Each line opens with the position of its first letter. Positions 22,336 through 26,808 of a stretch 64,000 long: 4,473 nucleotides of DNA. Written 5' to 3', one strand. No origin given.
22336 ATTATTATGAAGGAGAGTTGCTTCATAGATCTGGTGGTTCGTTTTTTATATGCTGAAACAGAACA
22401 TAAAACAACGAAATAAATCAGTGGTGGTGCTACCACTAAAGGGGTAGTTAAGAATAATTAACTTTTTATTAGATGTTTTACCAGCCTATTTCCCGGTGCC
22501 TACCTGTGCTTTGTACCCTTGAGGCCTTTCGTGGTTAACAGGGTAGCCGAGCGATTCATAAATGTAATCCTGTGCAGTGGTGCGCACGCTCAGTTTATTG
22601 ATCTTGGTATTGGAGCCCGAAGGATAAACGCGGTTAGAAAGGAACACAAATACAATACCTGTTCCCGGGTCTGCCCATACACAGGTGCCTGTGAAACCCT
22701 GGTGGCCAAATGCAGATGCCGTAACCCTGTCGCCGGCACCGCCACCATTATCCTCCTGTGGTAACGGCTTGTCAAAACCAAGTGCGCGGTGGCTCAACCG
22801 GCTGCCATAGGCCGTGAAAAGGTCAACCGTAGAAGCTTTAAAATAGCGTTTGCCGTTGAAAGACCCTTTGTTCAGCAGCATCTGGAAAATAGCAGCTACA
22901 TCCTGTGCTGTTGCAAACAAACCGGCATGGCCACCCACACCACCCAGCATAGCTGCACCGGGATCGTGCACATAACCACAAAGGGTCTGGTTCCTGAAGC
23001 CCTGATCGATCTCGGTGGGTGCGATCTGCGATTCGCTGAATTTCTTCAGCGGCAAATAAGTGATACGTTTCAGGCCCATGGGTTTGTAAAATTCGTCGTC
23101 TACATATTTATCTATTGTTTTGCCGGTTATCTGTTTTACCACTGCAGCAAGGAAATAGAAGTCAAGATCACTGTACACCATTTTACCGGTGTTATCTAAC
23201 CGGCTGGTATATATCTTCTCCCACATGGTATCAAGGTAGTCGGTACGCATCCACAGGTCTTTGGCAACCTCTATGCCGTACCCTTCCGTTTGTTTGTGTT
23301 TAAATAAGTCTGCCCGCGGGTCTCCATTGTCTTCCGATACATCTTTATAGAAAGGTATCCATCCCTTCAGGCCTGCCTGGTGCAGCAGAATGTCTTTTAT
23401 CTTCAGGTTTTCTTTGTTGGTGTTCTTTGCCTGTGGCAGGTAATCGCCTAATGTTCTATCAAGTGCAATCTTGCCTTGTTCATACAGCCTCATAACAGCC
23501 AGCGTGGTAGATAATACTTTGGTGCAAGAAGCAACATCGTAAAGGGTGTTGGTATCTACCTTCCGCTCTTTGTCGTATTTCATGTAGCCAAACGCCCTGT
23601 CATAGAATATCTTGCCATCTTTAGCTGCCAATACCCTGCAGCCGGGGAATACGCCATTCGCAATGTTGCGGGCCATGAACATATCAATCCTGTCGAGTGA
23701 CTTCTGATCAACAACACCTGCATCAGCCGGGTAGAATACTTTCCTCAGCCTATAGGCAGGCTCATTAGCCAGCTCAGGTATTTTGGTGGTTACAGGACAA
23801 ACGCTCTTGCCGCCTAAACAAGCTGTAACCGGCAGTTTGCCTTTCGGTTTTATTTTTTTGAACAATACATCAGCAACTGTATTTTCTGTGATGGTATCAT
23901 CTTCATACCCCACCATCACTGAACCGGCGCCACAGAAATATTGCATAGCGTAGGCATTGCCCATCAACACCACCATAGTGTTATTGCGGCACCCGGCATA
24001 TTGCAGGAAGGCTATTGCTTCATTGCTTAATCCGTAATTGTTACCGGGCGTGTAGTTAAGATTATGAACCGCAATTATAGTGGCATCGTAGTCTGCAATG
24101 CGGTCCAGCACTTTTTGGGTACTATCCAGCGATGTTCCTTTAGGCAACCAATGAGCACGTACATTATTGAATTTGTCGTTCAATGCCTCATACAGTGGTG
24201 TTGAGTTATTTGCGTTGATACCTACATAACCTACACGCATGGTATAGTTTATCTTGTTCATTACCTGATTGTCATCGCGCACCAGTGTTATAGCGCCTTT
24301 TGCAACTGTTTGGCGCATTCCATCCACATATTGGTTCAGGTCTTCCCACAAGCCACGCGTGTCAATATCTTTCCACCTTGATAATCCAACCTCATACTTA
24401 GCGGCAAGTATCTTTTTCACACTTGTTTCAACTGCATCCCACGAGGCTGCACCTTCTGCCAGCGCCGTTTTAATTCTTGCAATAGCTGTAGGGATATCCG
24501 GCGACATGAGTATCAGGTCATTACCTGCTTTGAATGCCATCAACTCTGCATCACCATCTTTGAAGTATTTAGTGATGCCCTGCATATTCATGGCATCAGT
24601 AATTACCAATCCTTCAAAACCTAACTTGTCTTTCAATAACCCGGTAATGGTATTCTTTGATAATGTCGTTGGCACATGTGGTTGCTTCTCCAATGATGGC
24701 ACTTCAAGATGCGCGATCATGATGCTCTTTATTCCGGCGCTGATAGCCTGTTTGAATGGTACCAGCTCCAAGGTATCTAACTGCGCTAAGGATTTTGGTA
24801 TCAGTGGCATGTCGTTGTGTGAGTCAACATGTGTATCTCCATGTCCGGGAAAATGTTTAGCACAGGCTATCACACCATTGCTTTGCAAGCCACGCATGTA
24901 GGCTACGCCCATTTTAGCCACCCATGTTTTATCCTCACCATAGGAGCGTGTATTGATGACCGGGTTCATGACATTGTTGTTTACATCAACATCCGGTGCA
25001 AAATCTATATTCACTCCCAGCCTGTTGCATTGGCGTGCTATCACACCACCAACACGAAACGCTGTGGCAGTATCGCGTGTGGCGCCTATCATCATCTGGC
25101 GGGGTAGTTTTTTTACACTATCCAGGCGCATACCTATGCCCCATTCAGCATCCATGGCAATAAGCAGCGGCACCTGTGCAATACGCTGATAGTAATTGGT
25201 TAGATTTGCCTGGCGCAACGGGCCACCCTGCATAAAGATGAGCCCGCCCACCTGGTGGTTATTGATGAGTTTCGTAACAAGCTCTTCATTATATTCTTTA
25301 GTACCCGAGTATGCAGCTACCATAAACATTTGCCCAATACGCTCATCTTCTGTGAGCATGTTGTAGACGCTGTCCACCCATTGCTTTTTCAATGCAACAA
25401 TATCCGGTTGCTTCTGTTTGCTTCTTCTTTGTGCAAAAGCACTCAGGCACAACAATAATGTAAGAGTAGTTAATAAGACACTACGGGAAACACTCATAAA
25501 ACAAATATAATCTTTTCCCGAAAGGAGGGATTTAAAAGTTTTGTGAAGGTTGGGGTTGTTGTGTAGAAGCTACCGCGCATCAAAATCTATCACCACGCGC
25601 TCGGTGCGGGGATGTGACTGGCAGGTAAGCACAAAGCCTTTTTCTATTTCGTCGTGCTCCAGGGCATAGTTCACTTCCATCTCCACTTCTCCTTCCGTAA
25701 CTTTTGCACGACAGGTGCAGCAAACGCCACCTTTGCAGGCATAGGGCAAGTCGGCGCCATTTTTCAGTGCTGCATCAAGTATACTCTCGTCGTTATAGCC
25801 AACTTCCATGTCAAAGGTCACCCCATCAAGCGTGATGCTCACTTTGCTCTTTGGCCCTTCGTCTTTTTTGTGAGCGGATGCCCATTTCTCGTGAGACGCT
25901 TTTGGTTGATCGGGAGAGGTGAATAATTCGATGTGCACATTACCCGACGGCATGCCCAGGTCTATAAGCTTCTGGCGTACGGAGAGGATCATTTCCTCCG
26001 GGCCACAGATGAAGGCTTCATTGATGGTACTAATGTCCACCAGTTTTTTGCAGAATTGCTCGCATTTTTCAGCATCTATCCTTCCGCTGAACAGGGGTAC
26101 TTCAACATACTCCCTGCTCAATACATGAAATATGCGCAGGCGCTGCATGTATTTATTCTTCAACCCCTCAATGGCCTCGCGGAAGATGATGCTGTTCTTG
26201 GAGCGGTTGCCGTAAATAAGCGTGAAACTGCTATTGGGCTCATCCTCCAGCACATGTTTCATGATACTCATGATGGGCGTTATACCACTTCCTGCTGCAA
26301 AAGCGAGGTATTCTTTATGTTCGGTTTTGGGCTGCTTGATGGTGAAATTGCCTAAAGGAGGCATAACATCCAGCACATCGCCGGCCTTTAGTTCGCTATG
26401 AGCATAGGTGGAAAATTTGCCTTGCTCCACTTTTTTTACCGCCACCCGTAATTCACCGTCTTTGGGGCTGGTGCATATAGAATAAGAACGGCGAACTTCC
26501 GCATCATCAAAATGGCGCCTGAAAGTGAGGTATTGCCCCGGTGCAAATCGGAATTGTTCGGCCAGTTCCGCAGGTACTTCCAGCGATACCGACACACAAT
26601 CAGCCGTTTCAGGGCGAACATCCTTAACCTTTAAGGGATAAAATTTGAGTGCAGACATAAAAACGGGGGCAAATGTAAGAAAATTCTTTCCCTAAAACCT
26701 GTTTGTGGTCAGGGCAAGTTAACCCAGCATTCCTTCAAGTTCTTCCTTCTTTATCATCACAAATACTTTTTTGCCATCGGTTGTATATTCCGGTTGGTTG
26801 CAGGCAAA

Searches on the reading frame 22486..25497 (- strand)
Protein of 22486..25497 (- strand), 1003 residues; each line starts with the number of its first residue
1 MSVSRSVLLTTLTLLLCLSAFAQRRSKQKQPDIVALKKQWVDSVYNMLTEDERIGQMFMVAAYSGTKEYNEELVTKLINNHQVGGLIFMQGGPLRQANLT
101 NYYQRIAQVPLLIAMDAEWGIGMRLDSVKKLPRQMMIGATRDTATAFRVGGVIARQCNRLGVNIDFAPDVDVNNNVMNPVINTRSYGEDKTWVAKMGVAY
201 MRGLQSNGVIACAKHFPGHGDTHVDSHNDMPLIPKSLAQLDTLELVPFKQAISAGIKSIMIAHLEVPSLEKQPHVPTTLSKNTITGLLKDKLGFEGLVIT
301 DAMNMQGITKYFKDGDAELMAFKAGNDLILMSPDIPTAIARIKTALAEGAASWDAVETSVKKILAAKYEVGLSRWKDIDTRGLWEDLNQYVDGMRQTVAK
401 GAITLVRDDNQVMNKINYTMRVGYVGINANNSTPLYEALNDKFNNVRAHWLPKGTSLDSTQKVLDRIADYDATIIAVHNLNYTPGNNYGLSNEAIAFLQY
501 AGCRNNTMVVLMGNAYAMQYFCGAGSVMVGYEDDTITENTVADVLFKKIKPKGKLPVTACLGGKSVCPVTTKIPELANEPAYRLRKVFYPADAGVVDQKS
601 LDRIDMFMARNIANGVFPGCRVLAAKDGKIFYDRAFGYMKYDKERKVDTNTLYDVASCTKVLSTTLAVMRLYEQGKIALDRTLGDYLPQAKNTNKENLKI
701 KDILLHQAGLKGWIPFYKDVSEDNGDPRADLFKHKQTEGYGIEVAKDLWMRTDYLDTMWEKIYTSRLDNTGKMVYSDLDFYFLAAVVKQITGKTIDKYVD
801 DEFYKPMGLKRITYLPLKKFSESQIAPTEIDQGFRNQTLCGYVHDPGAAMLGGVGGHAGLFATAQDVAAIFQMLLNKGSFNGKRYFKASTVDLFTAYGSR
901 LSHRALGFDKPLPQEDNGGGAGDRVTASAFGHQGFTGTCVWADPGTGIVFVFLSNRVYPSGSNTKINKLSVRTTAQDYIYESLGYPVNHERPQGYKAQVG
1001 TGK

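Call 36: search_protein_families(library=pfam, proteins=[window:22486-25497:-], max_evalue=0.00001)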
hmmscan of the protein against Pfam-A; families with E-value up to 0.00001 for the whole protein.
window:22486-25497:- (1003 aa): 3 families
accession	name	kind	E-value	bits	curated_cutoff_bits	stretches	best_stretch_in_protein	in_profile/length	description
PF00933.27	Glyco_hydro_3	-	4e-77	260.2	27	1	51-364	3-314/316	Glycosyl hydrolase family 3 N terminal domain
PF00144.29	Beta-lactamase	-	4.1e-49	168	27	1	612-965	5-319/329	Beta-lactamase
PF01915.27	Glyco_hydro_3_C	-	9.2e-06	26.2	31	0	428-561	41-171/200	Glycosyl hydrolase family 3 C-terminal domain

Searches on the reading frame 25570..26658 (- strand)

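Call 36: search_protein_families(library=pfam, proteins=[window:25570-26658:-], max_evalue=0.00001)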
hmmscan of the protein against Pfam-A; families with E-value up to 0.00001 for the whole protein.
window:25570-26658:- (362 aa): 3 families
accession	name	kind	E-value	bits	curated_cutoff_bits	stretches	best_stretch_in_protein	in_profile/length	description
PF00175.26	NAD_binding_1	-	4e-18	66.5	22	1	121-228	3-108/109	Oxidoreductase NAD-binding domain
PF00111.32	Fer2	-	6.2e-18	65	21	1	275-350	1-76/77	2Fe-2S iron-sulfur cluster binding domain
PF00970.30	FAD_binding_6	-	1.1e-11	45.4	21.1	1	15-106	8-98/99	Oxidoreductase FAD-binding domain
